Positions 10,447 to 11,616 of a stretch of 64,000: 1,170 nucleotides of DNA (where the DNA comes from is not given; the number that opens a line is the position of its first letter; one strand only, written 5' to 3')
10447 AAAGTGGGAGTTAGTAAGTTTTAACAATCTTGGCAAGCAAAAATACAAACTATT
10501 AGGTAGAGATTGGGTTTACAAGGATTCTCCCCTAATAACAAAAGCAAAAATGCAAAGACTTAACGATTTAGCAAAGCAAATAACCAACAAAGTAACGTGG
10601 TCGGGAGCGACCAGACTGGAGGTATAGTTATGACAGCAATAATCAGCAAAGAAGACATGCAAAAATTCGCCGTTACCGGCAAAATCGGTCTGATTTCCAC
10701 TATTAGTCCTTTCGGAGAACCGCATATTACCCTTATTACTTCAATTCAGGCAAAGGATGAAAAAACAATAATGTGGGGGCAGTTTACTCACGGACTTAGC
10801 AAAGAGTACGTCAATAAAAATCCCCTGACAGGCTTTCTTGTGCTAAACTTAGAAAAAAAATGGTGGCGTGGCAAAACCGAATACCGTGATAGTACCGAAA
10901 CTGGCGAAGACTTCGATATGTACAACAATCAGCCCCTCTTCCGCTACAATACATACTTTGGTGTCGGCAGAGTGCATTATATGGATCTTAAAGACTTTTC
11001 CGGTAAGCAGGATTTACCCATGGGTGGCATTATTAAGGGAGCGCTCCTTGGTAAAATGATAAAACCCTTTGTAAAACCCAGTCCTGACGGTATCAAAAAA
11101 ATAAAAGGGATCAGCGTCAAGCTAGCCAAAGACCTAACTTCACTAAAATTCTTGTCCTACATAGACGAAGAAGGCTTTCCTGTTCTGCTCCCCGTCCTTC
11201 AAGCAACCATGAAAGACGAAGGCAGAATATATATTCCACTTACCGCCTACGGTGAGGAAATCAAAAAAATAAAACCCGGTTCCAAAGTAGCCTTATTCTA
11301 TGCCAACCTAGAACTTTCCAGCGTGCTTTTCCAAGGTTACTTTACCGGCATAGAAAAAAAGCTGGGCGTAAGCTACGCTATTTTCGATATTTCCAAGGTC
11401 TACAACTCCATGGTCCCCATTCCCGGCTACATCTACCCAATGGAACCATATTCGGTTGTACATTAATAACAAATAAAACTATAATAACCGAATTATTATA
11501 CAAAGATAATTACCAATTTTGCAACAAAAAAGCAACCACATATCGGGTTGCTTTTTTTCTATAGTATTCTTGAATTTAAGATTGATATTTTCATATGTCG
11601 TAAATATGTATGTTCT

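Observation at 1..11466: An uncharacterised glycyl-radical 1,2-eliminase operon faces a sugar-type operon (TPP enzyme, Gfo/Idh/MocA, RpiB-like, IclR, GPH symporter) with AOR beyond, possibly an undescribed anaerobic catabolic pathway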

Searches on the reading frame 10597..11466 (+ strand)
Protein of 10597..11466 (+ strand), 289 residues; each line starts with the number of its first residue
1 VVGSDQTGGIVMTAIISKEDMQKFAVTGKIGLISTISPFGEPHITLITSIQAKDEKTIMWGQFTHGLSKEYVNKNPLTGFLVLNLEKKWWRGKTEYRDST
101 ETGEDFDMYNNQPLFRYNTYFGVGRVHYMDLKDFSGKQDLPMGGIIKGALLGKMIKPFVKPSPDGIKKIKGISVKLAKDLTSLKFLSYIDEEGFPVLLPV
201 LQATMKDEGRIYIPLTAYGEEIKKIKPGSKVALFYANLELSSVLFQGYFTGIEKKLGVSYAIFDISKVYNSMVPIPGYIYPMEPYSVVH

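Call 3: search_protein_families(library=pfam, proteins=[window:10597-11466:+])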
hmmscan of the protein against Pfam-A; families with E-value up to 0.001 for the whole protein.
window:10597-11466:+ (289 aa): 0 families

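Call 4: search_protein_families(library=ncbifam, proteins=[window:10597-11466:+])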
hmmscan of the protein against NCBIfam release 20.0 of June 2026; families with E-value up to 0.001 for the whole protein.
window:10597-11466:+ (289 aa): 0 families

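Call 27: find_homologous_proteins(query=window:10630-11463:+, max_evalue=0.001)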
Query window:10630-11463:+ (278 aa): 262 proteins with E <= 0.001 among 2385 candidates; the best 120 are listed.
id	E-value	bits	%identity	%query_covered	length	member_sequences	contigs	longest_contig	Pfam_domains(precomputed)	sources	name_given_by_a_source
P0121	9.6e-183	624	100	100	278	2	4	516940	-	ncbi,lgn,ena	-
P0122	1.4e-165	567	90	100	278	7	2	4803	-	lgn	-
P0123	2.2e-162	557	87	100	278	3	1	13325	-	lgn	-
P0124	1.9e-156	537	84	100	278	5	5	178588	-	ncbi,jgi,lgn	jgi:hypothetical protein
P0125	1.0e-150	519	80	100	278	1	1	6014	-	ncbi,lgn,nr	ncbi:MAG: hypothetical protein PHC84_04350 [Clostridia bacterium]|nr:hypothetical protein [Clostridi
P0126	2.4e-136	472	75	100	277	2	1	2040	PF01243.28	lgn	-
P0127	1.5e-131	456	73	100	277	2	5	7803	-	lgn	-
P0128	1.7e-125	436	69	100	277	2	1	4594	-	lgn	-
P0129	1.6e-120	420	64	100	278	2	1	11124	PF01243.28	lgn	-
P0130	1.7e-120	420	65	99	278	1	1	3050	PF01243.28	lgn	-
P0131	1.6e-119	416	66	100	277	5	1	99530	-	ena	-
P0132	6.2e-117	408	62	100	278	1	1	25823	PF01243.28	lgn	-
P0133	4.7e-115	402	64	100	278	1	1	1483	-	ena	-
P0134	2.1e-113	396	63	100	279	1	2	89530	-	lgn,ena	-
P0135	2.2e-112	393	61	99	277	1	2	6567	PF01243.28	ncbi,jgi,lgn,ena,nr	ncbi:MAG: pyridoxamine 5'-phosphate oxidase family protein [Acholeplasmataceae bacterium]|nr:pyridox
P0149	1.4e-76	276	49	95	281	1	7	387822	PF01243.28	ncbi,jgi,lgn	-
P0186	1.1e-67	246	43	96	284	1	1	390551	PF01243.28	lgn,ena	-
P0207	3.5e-66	241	44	96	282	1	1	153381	PF01243.28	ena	-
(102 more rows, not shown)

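Call 28: search_protein_families(library=pfam, proteins=[window:10630-11463:+], max_evalue=10)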
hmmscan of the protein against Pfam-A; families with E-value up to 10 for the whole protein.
window:10630-11463:+ (278 aa): 1 family
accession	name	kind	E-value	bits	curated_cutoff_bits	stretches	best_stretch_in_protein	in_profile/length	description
PF01243.27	PNPOx_N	-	0.0031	18.3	28.1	1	9-78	4-66/120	Pyridoxamine 5'-phosphate oxidase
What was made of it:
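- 10630..11466 (+): 278-aa cysteine-free tandem split-beta-barrel (PNPOx/FMN-binding-like) protein, an obligate partner of this GRE family. It carries an invariant flexible loop, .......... (102-111), and a G-x-S-K motif (55-58). Pfam PNPOx_N scores only 18 bits against a cutoff of 28 (call 28).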

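Call 31: search_solved_structures(query=A2, max_evalue=10, show_alignments=2)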
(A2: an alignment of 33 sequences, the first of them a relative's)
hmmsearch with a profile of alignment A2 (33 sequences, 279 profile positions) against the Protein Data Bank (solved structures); distinct sequences matched with E-value up to 10: 10.
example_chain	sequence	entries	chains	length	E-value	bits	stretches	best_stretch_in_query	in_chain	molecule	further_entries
5esc_A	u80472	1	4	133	0.0068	18.9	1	16-77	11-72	HupZ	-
2htd_A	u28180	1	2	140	0.0081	18.6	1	153-225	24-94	Predicted flavin-nucleotide-binding protein from COG3576 family structurally related to py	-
7kpz_A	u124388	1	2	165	0.012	18.1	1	16-77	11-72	HupZ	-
7kq2_A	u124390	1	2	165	0.014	17.9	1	16-76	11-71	HupZ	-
3qiv_A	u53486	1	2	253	0.039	16.4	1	68-158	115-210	short-chain dehydrogenase or 3-oxoacyl-[acyl-carrier-protein] reductase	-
2hq7_A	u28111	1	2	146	0.14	14.6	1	173-240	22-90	Protein, related to general stress protein 26(GS26) of B.subtilis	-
4bts_AB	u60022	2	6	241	0.62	12.5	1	100-135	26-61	40S RIBOSOMAL PROTEIN SA | RPS0E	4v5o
3in6_A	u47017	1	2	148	0.68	12.3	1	20-77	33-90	FMN-binding protein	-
1rfe_A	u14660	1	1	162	1.1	11.6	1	5-71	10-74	hypothetical protein Rv2991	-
1ng6_A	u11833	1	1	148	1.5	11.3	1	123-176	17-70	Hypothetical protein yqeY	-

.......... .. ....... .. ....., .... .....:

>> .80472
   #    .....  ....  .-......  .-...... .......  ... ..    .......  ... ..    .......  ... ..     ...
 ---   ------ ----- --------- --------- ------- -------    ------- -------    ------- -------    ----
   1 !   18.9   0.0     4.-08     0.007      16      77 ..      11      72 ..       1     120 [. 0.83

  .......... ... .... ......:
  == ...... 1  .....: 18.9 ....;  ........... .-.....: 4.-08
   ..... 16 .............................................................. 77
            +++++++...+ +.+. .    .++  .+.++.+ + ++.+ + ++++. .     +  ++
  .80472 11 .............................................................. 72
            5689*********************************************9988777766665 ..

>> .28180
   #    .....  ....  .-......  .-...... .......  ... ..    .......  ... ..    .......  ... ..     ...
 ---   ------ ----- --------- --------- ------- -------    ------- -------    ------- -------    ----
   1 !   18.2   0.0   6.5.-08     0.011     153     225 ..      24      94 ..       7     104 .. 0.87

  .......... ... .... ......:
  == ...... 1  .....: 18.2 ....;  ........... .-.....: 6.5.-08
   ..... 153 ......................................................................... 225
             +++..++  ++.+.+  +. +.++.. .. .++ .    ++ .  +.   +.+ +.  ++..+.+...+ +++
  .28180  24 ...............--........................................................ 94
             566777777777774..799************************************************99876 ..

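Call 37: predict_structure(alignment_id=A2)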
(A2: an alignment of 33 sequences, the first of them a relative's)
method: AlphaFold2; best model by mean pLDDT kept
length: 278 residues; sequences in the alignment: 33
mean_pLDDT: 91.2   pTM: 0.90
mean pLDDT of the five models: 91.2, 91.2, 91.2, 90.7, 90.3
residues with pLDDT >= 90: 210; 70-90: 54; 50-70: 10; < 50: 4
segments of 3 or more residues with pLDDT < 50: 106-108
pLDDT, mean of each block of 10 residues (from residue 1): 83 86 95 92 95 84 96 94 96 91 54 92 96 96 96 93 91 97 98 97 97 98 90 97 97 94 82 76
secondary structure, 60 per line:
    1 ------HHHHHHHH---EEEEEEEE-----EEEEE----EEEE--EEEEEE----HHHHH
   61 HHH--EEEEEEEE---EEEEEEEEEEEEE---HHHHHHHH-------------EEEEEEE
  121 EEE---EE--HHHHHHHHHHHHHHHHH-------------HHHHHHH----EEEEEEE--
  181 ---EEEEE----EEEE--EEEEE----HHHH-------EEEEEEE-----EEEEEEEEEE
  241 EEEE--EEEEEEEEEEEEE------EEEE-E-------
elements in order: H7-14 E18-25 E31-35 E40-43 E46-51 H56-63 E66-73 E77-89 H93-100 E114-123 H131-147 H161-167 E172-178 E184-188 E193-196 E199-203 H208-211 E219-225 E231-244 E247-259 E266-269
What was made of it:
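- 10630..11466 (+): AF2 pLDDT 91, pTM 0.90 (call 37).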

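Call 40: fold_search(model_id=the predicted structure, library=pdb)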
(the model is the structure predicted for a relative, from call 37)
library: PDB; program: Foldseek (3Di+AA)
matches with E <= 10: 1000; with E <= 0.001: 51
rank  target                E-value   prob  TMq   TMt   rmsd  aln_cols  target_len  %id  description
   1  7kq2_A                2.7e-07  1.00  0.35  0.75   3.2       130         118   13  1.98 A resolution crystal structure of Group A Streptococcus H111A HupZ-V5-His6 (released 2021-02-10)
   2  7kq2_B                2.9e-07  1.00  0.35  0.74   3.2       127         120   14  1.98 A resolution crystal structure of Group A Streptococcus H111A HupZ-V5-His6 (released 2021-02-10)
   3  5esc_A                6.5e-07  1.00  0.35  0.76   3.0       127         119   13  Crystal structure of Group A Streptococcus HupZ (released 2016-05-25)
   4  7kpz_B                6.5e-07  1.00  0.34  0.70   3.3       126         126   13  1.70 A resolution crystal structure of Group A Streptococcus HupZ-V5-His6 (released 2021-02-10)
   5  7kpz_A                1.1e-06  1.00  0.34  0.71   3.0       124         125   13  1.70 A resolution crystal structure of Group A Streptococcus HupZ-V5-His6 (released 2021-02-10)
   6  5vx6_A                2.2e-06  1.00  0.24  0.31  19.0       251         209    8  Structure of Bacillus subtilis Inhibitor of motility (MotI/DgrA) (released 2017-11-22)
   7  2htd_B                4.0e-06  1.00  0.35  0.73   3.2       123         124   13  CRYSTAL STRUCTURE OF A PUTATIVE PYRIDOXAMINE 5'-PHOSPHATE OXIDASE (LDB0262) FROM LACTOBACILLUS DELBRUECKII SUBSP. AT 1 (released 2006-08-15)
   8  3f7e_A                4.0e-06  1.00  0.34  0.67   4.4       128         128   13  MSMEG_3380 F420 Reductase (released 2009-10-20)
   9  2htd_A                4.5e-06  1.00  0.36  0.76   3.2       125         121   13  CRYSTAL STRUCTURE OF A PUTATIVE PYRIDOXAMINE 5'-PHOSPHATE OXIDASE (LDB0262) FROM LACTOBACILLUS DELBRUECKII SUBSP. AT 1 (released 2006-08-15)
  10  2rde_A                7.3e-06  1.00  0.27  0.32  16.1       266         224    9  Crystal structure of VCA0042 complexed with c-di-GMP (released 2007-10-30)
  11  3in6_A                9.1e-06  1.00  0.37  0.67   2.7       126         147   16  Crystal structure of a fmn-binding protein (swol_0183) from syntrophomonas wolfei subsp. wolfei at 2.12 A resolution (released 2009-08-25)
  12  9nk2                  1.2e-05  1.00  0.32  0.55   3.9       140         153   13  Prenylated-FMN maturase PhdC from Mycolicibacterium fortuitum bound to prenylated flavin mononucleotide (released 2026-02-18)
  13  9nk3                  1.5e-05  1.00  0.31  0.53   4.2       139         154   13  Prenylated-FMN maturase PhdC E45A mutant from Mycolicibacterium fortuitum (apo) (released 2026-02-18)
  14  3f7e_B                2.0e-05  1.00  0.34  0.69   4.3       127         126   16  MSMEG_3380 F420 Reductase (released 2009-10-20)
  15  9nk0                  2.1e-05  1.00  0.32  0.54   3.9       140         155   13  Prenylated-FMN maturase PhdC from Mycolicibacterium fortuitum (apo) (released 2026-02-18)
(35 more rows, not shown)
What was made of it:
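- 10630..11466 (+): Each half matches HupZ, PNPOx-like, FMN-binding and F420-reductase folds, with Foldseek E down to 3e-7 (call 40; profile hits call 31).
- On Pyridoxamine 5'-phosphate oxidase-like split-barrel family (the 278-aa protein): The fold is clearly split-barrel in both halves (calls 37, 40).
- Closest known: Split-barrel FMN/haem/F420-binding proteins. Same: Each half of the 278-aa protein has this fold, with TM up to 0.76 when normalised to the target (call 40).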

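Call 69: find_encoding_contigs(protein=P0186, flank=6000, max_places=1)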
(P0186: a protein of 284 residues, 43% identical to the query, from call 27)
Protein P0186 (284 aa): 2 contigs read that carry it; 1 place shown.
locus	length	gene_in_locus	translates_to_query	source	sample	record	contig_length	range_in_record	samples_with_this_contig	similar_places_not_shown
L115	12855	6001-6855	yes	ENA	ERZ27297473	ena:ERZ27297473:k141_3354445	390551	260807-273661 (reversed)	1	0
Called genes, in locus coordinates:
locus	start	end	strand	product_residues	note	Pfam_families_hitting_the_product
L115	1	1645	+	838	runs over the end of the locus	PF02901:PFL-like, PF01228:Gly_radical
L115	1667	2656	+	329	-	PF04055:Radical_SAM, PF13353:Fer4_12 (faint), PF00037:Fer4 (weak), PF12837:Fer4_6 (weak), PF12838:Fer4_7, PF13187:Fer4_9 (weak), PF13237:Fer4_10, PF14697:Fer4_21 (weak), +2 more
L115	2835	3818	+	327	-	-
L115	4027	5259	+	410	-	PF00083:Sugar_tr, PF12832:MFS_1_like (faint), PF07690:MFS_1, PF03209:PUCC (faint), PF00083:Sugar_tr (weak), PF07690:MFS_1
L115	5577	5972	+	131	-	PF07238:PilZ (faint)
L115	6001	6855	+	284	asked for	PF01243:PNPOx_N (weak)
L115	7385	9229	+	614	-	PF02730:AFOR_N, PF01314:AFOR_C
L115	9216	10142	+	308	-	PF00701:DHDPS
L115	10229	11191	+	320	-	PF00389:2-Hacid_dh, PF02826:2-Hacid_dh_C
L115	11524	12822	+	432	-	PF00501:AMP-binding, PF14535:AMP-binding_C_2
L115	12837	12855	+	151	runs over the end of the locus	PF01842:ACT, PF13291:ACT_4 (weak), PF19571:ACT_8, PF22629:ACT_AHAS_ss (weak)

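Call 70: find_encoding_contigs(protein=P0149, flank=6000, max_places=1)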
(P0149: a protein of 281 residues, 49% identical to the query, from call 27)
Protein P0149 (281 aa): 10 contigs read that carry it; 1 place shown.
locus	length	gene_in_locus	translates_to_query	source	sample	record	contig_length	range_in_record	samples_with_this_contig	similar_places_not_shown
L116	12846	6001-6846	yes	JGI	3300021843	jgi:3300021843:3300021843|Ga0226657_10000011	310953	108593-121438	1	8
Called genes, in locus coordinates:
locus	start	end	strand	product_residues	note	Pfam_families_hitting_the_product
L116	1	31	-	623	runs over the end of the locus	PF21305:type_II_gspD_N0, PF03958:Secretin_N, PF00263:Secretin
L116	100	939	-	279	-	-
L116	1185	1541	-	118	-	-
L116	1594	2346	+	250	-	PF00392:GntR, PF07840:FadR_C, PF07729:FCD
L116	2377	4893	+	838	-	PF02901:PFL-like, PF01228:Gly_radical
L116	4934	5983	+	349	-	PF12837:Fer4_6 (weak), PF13237:Fer4_10, PF00037:Fer4, PF12838:Fer4_7, PF13187:Fer4_9, PF14697:Fer4_21, PF25160:LdpA_Fe-S-bd (weak), PF04055:Radical_SAM, +5 more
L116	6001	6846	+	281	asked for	PF01243:PNPOx_N (faint)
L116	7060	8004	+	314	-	PF00989:PAS, PF13188:PAS_8 (weak), PF08448:PAS_4, PF13426:PAS_9, PF00990:GGDEF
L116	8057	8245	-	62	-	PF09723:Zn_ribbon_8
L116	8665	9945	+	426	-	PF06050:HGD-D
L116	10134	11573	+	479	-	PF00232:Glyco_hydro_1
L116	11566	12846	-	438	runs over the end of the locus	PF07690:MFS_1, PF13347:MFS_2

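Call 71: find_encoding_contigs(protein=P0207, flank=6000, max_places=1)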
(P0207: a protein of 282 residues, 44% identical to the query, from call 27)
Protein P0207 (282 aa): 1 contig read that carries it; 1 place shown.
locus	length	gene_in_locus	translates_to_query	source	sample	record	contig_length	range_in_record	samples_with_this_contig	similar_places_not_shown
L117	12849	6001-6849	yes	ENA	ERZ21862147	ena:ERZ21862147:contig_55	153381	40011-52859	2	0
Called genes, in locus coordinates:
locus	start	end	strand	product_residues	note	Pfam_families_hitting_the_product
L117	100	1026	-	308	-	PF12833:HTH_18, PF00165:HTH_AraC, PF06445:GyrI-like, PF14526:Cass2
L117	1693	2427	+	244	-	PF00392:GntR, PF07840:FadR_C, PF07729:FCD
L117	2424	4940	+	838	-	PF02901:PFL-like, PF01228:Gly_radical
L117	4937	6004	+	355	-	PF13353:Fer4_12 (faint), PF12797:Fer4_2 (faint), PF00037:Fer4 (weak), PF13237:Fer4_10 (weak), PF14697:Fer4_21 (weak), PF12838:Fer4_7, PF13187:Fer4_9 (weak), PF04055:Radical_SAM, +3 more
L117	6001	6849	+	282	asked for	PF01243:PNPOx_N (faint)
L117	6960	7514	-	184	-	PF00691:OmpA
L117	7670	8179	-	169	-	PF01584:CheW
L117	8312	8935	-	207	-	PF07691:PA14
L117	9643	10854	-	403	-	PF00108:Thiolase_N, PF22691:Thiolase_C_1 (faint), PF02803:Thiolase_C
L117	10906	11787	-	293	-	PF02737:3HCDH_N, PF00725:3HCDH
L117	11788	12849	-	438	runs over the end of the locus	PF04015:DUF362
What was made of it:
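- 10630..11466 (+): Three distant members all sit next to a GRE and activase (calls 69-71).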
